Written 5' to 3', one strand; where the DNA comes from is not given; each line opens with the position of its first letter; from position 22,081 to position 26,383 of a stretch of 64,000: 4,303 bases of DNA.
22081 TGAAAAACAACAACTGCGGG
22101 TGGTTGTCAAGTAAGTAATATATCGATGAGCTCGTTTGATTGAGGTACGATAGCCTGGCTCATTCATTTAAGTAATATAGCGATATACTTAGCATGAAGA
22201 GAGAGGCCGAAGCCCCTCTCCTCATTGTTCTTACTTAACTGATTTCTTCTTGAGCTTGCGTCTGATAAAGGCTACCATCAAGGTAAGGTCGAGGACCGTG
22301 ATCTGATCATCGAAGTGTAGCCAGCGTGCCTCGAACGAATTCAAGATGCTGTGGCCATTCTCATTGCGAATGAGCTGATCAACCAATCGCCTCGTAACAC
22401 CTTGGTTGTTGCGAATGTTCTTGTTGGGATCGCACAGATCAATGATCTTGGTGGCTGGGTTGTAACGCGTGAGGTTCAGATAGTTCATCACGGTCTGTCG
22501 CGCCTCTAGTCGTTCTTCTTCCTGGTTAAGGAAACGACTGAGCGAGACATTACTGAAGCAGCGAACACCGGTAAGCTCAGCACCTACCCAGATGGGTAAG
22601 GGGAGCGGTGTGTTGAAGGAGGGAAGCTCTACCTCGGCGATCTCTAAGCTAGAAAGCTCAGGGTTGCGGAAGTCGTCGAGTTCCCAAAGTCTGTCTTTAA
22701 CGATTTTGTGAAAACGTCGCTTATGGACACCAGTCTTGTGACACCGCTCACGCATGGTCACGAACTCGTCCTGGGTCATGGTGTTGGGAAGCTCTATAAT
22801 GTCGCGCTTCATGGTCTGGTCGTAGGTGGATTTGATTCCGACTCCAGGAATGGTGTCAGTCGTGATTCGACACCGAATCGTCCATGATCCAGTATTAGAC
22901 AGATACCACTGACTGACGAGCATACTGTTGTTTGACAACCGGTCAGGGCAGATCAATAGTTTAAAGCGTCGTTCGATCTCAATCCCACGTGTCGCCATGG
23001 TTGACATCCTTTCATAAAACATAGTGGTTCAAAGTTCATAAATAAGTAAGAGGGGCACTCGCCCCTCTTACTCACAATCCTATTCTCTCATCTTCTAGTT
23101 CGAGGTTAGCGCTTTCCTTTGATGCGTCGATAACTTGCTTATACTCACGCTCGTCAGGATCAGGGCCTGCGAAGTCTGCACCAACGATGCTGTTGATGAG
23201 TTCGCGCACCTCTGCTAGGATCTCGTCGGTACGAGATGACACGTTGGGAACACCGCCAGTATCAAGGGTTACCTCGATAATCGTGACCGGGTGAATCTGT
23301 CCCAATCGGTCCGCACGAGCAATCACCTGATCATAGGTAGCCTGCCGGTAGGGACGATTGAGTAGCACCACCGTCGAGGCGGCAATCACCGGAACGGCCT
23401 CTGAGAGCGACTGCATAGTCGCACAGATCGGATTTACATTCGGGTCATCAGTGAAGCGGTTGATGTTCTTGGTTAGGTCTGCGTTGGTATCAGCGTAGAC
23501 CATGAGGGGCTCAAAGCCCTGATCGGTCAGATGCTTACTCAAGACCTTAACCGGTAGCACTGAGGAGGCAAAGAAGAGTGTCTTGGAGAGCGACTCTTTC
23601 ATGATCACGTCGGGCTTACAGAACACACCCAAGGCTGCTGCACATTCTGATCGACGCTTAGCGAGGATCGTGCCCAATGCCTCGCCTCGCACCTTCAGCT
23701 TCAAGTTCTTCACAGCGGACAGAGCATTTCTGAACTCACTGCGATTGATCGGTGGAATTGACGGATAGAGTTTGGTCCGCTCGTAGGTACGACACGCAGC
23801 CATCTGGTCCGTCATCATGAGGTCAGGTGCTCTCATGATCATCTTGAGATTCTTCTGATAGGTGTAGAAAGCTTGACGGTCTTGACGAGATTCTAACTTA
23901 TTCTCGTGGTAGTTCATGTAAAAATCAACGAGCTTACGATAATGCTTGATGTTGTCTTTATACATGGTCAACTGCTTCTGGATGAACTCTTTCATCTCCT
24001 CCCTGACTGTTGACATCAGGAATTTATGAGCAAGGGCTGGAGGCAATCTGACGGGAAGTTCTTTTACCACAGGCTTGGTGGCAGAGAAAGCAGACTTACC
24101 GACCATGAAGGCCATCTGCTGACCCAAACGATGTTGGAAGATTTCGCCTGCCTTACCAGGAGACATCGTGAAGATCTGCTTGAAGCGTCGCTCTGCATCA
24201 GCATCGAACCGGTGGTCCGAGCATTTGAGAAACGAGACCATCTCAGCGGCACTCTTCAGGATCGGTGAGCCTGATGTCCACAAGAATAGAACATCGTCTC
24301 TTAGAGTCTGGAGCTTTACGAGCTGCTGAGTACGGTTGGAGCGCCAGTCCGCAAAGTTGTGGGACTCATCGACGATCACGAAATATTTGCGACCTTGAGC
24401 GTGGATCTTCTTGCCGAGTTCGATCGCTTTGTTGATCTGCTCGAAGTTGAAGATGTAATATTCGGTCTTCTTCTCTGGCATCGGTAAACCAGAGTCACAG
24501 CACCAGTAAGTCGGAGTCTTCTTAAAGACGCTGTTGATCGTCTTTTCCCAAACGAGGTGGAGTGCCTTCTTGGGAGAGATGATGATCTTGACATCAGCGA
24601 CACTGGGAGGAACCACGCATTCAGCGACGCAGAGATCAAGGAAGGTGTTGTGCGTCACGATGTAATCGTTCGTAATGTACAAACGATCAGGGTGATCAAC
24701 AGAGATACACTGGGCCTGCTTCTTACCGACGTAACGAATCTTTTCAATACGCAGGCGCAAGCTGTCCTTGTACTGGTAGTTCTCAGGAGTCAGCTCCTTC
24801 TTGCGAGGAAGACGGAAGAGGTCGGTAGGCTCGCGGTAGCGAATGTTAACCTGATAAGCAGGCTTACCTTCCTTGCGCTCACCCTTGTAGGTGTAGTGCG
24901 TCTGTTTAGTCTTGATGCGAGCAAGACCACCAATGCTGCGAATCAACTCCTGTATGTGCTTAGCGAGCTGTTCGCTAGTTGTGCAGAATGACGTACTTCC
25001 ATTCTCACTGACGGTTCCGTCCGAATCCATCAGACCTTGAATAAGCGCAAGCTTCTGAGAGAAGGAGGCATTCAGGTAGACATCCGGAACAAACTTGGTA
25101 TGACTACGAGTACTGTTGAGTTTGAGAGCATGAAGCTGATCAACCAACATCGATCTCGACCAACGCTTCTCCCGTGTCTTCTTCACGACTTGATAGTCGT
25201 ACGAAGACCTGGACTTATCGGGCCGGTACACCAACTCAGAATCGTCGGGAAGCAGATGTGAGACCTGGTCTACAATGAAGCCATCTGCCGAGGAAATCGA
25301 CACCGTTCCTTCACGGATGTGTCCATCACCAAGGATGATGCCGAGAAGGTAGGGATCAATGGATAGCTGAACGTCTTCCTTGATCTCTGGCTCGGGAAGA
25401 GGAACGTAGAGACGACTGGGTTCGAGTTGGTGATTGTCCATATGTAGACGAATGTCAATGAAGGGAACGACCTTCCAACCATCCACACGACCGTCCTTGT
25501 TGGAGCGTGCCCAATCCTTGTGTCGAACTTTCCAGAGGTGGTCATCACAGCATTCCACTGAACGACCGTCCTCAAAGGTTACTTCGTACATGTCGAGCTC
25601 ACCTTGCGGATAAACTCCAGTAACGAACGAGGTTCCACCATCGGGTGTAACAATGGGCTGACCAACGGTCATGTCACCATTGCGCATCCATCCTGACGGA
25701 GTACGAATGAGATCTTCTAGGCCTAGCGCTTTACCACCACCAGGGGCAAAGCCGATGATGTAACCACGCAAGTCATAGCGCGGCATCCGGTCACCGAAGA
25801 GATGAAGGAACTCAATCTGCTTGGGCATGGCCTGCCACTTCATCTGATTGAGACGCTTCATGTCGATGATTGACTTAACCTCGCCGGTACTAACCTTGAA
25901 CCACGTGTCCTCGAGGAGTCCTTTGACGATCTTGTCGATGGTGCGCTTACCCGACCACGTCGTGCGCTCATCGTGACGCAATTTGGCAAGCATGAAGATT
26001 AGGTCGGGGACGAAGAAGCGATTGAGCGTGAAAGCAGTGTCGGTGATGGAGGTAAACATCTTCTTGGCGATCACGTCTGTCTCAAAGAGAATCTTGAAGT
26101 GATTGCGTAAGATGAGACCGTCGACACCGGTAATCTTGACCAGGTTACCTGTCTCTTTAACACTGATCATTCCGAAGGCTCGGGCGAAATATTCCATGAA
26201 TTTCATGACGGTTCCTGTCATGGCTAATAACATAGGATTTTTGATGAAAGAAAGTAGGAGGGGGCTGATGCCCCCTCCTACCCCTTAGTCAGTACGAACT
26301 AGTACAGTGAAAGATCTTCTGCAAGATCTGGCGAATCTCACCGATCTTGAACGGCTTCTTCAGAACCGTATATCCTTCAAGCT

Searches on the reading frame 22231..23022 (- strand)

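Call 7: search_protein_families(library=phrogs, proteins=[window:22231-23022:-], max_evalue=0.001)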
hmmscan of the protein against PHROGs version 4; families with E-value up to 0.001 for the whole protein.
window:22231-23022:- (263 aa): 1 family
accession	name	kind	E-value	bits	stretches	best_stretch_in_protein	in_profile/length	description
phrog_6660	-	unknown function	9.3e-07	29.9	1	15-166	4-154/157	-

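Call 41: search_protein_families(library=pfam, proteins=[window:22231-23022:-], max_evalue=0.01)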
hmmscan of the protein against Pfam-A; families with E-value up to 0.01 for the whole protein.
window:22231-23022:- (263 aa): 0 families

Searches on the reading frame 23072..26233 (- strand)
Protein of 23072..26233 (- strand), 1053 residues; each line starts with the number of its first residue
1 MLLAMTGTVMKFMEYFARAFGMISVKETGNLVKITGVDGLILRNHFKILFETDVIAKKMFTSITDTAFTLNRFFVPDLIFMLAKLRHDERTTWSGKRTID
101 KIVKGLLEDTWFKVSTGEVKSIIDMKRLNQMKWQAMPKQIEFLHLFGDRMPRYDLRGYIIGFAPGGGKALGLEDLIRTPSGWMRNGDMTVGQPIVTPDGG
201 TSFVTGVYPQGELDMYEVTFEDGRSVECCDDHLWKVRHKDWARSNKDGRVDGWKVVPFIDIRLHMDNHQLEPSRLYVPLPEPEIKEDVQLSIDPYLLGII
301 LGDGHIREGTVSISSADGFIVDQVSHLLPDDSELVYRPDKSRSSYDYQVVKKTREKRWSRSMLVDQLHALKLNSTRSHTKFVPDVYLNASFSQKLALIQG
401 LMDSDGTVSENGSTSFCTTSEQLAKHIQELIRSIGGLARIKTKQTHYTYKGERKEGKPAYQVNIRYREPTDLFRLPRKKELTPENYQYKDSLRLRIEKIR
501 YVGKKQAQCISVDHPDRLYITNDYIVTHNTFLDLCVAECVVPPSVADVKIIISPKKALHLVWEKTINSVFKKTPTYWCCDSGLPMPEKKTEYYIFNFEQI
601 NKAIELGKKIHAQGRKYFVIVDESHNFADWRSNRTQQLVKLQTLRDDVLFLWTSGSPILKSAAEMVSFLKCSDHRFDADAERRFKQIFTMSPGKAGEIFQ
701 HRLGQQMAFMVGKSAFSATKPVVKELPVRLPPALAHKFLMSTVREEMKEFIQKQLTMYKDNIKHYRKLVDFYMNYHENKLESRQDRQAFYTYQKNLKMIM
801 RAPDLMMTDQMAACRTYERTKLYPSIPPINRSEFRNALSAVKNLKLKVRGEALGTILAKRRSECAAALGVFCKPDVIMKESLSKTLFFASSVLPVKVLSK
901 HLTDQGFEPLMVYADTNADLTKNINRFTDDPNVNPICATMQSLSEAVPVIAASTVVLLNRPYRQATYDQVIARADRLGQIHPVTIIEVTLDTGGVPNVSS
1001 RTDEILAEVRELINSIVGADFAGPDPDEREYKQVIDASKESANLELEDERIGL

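Call 7: search_protein_families(library=phrogs, proteins=[window:23072-26233:-], max_evalue=0.001)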
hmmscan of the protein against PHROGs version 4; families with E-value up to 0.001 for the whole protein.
window:23072-26233:- (1053 aa): 7 families
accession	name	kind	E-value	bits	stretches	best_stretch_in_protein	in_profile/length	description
phrog_62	-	DNA, RNA and nucleotide metabolism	3.3e-70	238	1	12-1039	473-1159/1881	DNA helicase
phrog_19299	-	head and packaging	1.2e-36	127.4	1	162-532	25-388/702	terminase large subunit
phrog_36964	-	head and packaging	5.6e-34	118.3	1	167-531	90-436/890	terminase large subunit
phrog_510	-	DNA, RNA and nucleotide metabolism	3.1e-23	83.4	1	175-422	413-641/667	DNA primase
phrog_15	-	head and packaging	4.3e-19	69.4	1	116-432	28-343/1330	terminase large subunit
phrog_50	-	DNA, RNA and nucleotide metabolism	3.1e-12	47.3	1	158-301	77-211/570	DnaC-like helicase loader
phrog_4645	-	DNA, RNA and nucleotide metabolism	2.8e-09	37.5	1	295-448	111-269/308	endonuclease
